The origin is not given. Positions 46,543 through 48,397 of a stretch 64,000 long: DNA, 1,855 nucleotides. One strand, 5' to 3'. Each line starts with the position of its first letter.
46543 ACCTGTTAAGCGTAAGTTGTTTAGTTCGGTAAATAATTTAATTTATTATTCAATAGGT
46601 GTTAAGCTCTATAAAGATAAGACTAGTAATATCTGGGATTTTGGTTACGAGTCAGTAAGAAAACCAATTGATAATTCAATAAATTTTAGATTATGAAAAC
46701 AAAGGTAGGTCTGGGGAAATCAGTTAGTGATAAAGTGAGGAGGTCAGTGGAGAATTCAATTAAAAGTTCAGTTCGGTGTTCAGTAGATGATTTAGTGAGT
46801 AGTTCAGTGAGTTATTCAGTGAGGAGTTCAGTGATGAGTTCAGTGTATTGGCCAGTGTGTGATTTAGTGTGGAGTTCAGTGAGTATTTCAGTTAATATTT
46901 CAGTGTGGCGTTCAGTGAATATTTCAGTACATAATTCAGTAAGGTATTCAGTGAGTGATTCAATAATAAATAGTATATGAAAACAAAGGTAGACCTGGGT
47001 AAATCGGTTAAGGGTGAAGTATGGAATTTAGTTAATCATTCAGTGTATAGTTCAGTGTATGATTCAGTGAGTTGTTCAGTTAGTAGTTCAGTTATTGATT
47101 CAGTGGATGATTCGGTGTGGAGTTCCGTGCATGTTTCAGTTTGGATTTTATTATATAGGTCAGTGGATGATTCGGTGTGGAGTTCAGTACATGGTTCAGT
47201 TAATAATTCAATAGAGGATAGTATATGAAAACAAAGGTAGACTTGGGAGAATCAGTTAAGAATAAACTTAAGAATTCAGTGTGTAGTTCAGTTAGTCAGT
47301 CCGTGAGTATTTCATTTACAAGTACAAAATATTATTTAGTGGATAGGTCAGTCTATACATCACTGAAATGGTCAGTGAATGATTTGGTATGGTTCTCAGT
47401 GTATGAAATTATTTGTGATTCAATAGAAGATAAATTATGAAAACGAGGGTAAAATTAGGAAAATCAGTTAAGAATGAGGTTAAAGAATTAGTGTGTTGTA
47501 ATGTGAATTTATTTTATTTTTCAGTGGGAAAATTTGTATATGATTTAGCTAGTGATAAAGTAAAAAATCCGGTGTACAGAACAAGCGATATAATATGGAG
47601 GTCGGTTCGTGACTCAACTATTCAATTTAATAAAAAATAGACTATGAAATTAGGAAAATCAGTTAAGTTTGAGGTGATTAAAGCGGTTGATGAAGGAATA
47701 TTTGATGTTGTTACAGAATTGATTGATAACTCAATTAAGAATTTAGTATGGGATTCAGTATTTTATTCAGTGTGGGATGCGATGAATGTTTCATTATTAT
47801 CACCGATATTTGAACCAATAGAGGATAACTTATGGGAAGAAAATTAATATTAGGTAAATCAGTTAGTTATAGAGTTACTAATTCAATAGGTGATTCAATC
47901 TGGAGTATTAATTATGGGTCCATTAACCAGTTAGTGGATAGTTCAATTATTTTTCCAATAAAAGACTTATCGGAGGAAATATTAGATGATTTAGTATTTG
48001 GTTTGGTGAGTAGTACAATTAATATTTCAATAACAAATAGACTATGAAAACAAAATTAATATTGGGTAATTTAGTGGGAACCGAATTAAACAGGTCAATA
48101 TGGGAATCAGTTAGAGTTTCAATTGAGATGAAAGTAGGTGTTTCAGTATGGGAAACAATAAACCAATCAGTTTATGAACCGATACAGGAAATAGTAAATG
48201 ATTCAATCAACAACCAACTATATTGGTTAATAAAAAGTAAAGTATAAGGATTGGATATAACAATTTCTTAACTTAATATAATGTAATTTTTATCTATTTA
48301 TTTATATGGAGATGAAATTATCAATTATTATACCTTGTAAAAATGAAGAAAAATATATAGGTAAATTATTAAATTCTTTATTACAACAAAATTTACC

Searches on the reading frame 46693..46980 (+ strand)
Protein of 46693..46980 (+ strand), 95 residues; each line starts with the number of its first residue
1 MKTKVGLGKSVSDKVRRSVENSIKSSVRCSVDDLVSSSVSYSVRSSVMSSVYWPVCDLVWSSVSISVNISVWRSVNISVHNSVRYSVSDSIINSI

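Call 8: search_protein_families(library=pfam, proteins=[window:46693-46980:+], max_evalue=1)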
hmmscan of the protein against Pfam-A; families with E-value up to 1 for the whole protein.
window:46693-46980:+ (95 aa): 1 family
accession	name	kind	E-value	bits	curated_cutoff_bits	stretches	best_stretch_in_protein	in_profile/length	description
PF20049.4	DUF6451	-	0.29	11.5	28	0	71-84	8-21/33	Domain of unknown function (DUF6451)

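Call 9: search_protein_families(library=phrogs, proteins=[window:46693-46980:+], max_evalue=1)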
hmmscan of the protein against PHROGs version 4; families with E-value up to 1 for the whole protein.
window:46693-46980:+ (95 aa): 0 families

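Call 16: search_protein_families(library=ncbifam, proteins=[window:46693-46980:+], max_evalue=1)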
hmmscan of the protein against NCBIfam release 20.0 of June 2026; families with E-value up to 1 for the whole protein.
window:46693-46980:+ (95 aa): 0 families

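Call 33: search_dna_similar(query=window:46693-46980:+, collection=phages, mode=protein, max_rows=15, max_evalue=0.01)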
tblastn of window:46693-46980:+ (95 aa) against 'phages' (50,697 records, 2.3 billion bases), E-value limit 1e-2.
No match.

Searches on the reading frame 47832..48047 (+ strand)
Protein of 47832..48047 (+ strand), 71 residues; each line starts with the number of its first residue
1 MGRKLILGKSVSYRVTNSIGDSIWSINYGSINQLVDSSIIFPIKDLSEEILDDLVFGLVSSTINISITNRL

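Call 8: search_protein_families(library=pfam, proteins=[window:47832-48047:+], max_evalue=1)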
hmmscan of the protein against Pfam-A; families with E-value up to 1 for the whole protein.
window:47832-48047:+ (71 aa): 0 families

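Call 9: search_protein_families(library=phrogs, proteins=[window:47832-48047:+], max_evalue=1)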
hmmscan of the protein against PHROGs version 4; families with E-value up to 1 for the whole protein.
window:47832-48047:+ (71 aa): 0 families

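Call 93: search_dna_similar(query=window:47832-48044:+, collection=phages, mode=protein, max_rows=10, max_evalue=0.1)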
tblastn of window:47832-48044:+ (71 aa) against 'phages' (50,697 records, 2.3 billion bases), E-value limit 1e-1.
No match.

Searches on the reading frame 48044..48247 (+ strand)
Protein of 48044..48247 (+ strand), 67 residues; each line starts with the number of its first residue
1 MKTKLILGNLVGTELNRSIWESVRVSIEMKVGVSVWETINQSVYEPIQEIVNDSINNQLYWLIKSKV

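Call 8: search_protein_families(library=pfam, proteins=[window:48044-48247:+], max_evalue=1)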
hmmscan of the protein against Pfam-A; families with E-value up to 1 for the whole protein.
window:48044-48247:+ (67 aa): 0 families

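Call 9: search_protein_families(library=phrogs, proteins=[window:48044-48247:+], max_evalue=1)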
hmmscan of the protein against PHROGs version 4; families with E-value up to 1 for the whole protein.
window:48044-48247:+ (67 aa): 0 families

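Call 16: search_protein_families(library=ncbifam, proteins=[window:48044-48247:+], max_evalue=1)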
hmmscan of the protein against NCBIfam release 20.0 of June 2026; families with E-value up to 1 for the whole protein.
window:48044-48247:+ (67 aa): 0 families

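Call 20: find_homologous_proteins(query=window:48044-48247:+, max_evalue=0.01)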
Query window:48044-48247:+ (67 aa): 1 proteins with E <= 0.01 among 2 candidates.
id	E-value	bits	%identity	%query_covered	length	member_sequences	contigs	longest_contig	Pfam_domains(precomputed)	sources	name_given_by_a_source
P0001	4.7e-33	129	97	99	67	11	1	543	-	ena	-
